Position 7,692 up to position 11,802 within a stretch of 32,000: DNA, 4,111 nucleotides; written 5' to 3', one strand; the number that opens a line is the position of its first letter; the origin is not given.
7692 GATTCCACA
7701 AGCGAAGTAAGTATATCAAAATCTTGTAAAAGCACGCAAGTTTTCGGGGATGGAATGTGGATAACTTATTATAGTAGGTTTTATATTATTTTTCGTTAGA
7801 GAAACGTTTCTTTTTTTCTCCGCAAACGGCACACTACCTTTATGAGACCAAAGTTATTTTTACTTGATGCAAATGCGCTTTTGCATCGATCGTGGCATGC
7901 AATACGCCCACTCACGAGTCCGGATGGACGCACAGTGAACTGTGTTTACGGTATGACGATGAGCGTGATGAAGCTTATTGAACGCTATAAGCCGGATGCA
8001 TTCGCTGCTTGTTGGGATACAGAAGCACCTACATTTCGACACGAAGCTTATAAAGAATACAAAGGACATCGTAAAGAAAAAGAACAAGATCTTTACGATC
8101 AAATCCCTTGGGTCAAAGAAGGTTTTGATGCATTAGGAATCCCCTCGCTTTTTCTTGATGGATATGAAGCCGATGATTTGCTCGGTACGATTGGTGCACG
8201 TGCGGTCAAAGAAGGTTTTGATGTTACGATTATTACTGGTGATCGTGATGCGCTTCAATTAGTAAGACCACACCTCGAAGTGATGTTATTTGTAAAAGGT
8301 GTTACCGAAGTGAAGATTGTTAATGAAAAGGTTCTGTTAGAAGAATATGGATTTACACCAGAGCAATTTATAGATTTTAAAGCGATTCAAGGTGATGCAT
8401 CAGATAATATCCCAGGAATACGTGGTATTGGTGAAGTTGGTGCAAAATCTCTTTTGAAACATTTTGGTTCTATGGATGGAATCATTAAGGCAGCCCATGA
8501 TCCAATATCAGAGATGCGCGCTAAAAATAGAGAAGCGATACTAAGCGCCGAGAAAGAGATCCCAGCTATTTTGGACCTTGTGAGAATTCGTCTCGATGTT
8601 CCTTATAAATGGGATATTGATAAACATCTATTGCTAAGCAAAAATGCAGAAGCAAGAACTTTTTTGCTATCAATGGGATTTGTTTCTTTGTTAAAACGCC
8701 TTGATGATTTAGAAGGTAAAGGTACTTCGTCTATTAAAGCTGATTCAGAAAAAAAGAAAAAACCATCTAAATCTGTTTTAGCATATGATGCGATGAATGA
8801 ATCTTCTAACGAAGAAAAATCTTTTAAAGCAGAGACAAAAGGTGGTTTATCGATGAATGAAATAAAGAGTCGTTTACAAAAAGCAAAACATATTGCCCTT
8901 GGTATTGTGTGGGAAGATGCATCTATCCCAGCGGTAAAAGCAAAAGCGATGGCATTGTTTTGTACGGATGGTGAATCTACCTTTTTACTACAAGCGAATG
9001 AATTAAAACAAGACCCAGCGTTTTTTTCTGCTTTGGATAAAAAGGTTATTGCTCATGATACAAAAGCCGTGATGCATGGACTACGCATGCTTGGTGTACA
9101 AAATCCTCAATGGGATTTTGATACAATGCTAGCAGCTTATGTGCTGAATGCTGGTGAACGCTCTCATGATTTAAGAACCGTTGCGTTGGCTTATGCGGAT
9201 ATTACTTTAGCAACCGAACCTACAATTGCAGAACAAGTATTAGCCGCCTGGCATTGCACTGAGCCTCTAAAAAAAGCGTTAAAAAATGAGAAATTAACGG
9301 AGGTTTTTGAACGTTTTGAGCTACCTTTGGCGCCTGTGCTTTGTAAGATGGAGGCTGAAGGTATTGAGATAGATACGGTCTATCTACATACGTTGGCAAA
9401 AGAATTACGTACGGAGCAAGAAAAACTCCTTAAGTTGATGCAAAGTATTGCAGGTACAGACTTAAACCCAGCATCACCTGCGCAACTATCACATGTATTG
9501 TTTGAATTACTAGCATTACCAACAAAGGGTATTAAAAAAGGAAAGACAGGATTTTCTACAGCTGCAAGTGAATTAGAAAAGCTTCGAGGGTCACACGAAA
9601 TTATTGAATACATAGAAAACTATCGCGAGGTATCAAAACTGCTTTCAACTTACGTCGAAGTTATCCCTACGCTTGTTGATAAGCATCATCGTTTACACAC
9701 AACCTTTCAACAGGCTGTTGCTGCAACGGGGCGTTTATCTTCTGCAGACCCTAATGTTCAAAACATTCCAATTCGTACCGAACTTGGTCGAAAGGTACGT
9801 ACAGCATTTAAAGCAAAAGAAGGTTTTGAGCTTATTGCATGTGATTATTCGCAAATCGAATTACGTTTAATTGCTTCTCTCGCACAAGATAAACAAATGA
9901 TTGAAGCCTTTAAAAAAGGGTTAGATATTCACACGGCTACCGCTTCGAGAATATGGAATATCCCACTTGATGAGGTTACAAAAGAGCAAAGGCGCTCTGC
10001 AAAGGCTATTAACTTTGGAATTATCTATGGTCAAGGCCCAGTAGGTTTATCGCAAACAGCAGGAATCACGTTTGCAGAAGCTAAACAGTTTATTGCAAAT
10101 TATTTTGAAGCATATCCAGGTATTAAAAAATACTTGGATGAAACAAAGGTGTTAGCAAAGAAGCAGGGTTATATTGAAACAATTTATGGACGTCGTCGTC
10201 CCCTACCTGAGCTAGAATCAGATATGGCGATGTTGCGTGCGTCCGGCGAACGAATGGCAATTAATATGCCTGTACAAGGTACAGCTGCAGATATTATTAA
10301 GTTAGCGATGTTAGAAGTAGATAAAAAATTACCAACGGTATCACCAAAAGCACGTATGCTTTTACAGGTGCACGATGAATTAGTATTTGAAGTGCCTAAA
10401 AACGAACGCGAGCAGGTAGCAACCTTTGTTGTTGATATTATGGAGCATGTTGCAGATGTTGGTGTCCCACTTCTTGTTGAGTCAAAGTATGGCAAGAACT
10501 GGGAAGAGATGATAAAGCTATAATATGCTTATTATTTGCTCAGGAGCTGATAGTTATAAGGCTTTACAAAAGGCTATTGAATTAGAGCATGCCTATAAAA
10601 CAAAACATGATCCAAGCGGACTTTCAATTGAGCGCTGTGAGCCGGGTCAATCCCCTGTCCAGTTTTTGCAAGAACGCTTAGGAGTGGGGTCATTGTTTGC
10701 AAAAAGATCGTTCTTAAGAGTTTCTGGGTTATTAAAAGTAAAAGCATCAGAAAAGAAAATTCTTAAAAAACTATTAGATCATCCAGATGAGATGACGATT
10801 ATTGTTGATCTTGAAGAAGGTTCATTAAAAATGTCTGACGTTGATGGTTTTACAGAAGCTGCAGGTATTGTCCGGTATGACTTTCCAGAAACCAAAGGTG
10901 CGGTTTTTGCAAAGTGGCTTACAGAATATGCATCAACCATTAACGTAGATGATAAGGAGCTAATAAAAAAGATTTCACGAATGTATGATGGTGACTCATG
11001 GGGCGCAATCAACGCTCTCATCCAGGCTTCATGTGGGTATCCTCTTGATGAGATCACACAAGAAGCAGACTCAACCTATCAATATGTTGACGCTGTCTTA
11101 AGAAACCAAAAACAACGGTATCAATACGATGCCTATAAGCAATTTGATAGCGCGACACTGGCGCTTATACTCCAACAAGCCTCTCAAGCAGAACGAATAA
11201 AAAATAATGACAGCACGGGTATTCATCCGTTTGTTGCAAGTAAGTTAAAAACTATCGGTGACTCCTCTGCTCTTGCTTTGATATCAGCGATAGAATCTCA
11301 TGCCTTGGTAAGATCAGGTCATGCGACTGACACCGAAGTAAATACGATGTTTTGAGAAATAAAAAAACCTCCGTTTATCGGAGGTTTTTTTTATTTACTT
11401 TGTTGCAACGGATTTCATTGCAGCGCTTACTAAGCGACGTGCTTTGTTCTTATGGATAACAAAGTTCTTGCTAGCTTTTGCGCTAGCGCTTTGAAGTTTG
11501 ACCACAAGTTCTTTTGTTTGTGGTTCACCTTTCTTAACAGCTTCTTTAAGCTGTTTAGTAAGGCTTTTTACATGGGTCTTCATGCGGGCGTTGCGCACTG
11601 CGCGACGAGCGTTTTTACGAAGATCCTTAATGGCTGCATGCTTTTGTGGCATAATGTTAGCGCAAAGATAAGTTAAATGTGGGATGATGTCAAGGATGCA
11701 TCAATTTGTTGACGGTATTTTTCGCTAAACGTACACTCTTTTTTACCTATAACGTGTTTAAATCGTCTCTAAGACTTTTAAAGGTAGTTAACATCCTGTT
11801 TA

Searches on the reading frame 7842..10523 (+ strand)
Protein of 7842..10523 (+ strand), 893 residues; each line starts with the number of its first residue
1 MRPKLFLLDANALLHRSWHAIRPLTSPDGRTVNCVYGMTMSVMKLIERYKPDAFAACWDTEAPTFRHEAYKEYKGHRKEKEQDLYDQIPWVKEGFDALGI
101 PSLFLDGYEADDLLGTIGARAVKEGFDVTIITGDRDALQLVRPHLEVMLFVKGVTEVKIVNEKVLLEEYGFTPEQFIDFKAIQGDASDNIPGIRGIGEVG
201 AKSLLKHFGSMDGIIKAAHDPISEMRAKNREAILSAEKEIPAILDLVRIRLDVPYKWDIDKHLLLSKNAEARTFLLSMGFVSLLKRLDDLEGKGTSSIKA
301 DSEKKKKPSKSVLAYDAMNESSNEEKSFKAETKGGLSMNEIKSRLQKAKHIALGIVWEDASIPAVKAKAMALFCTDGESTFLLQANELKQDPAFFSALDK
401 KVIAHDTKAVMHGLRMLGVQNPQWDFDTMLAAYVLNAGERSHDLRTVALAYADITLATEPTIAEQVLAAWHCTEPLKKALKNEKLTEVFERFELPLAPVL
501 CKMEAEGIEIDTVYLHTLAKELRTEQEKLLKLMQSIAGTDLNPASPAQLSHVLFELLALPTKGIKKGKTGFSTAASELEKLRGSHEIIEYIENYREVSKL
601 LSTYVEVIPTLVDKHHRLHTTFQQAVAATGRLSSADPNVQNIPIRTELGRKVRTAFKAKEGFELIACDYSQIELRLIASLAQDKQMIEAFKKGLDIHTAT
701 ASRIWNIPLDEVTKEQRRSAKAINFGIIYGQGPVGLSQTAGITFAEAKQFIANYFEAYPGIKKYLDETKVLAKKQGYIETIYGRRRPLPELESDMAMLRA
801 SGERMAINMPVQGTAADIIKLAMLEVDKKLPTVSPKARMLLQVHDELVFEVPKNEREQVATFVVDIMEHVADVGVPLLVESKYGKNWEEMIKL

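Call 7: search_protein_families(library=pfam, proteins=[window:7842-10523:+], max_evalue=0.001)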
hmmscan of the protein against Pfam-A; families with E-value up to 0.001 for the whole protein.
window:7842-10523:+ (893 aa): 5 families
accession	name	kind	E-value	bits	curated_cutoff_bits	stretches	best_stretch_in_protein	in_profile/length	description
PF00476.26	DNA_pol_A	-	6.1e-146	486.7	34.3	1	514-889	3-381/381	DNA polymerase family A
PF02739.22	5_3_exonuc_N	-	6.2e-49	166.3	34.3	1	4-170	1-164/164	5'-3' exonuclease, N-terminal resolvase-like domain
PF01367.25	5_3_exonuc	-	1.3e-21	77.3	40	1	172-261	2-88/97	5'-3' exonuclease, C-terminal SAM fold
PF22619.2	DNA_polI_exo1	-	1.7e-08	34.8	27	1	367-452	13-101/140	DNA polymerase I, ribonuclease H-like domain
PF12826.13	HHH_2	-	8.5e-05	23.1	27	1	192-224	7-39/64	Helix-hairpin-helix motif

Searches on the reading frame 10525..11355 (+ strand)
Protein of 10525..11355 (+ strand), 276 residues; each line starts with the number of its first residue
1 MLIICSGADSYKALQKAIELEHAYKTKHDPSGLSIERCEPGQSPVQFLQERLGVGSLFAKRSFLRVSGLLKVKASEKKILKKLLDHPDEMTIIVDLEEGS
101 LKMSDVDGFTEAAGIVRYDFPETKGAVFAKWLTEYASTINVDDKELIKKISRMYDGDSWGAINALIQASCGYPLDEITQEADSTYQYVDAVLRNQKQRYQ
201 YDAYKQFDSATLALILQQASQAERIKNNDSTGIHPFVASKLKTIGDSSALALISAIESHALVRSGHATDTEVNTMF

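Call 7: search_protein_families(library=pfam, proteins=[window:10525-11355:+], max_evalue=0.001)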
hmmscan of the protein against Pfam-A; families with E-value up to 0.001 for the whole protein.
window:10525-11355:+ (276 aa): 0 families

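Call 62: search_protein_families(library=phrogs, proteins=[window:10525-11355:+], max_evalue=0.01)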
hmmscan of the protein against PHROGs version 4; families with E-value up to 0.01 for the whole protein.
window:10525-11355:+ (276 aa): 0 families

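Call 63: search_protein_families(library=ncbifam, proteins=[window:10525-11355:+], max_evalue=0.01)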
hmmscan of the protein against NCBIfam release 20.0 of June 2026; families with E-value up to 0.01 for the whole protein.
window:10525-11355:+ (276 aa): 1 family
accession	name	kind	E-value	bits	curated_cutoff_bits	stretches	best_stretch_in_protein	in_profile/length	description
TIGR01128.2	holA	equivalog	3.2e-06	26.7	80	1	3-173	2-176/316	DNA polymerase III subunit delta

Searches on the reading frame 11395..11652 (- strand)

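Call 62: search_protein_families(library=phrogs, proteins=[window:11395-11652:-], max_evalue=0.01)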
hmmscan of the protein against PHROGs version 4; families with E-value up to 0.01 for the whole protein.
window:11395-11652:- (85 aa): 0 families

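Call 63: search_protein_families(library=ncbifam, proteins=[window:11395-11652:-], max_evalue=0.01)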
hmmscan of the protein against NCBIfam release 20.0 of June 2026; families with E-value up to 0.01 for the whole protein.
window:11395-11652:- (85 aa): 1 family
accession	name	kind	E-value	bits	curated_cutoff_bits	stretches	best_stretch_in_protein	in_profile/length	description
TIGR00029.2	S20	equivalog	9e-14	51.9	33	1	1-82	1-83/84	30S ribosomal protein S20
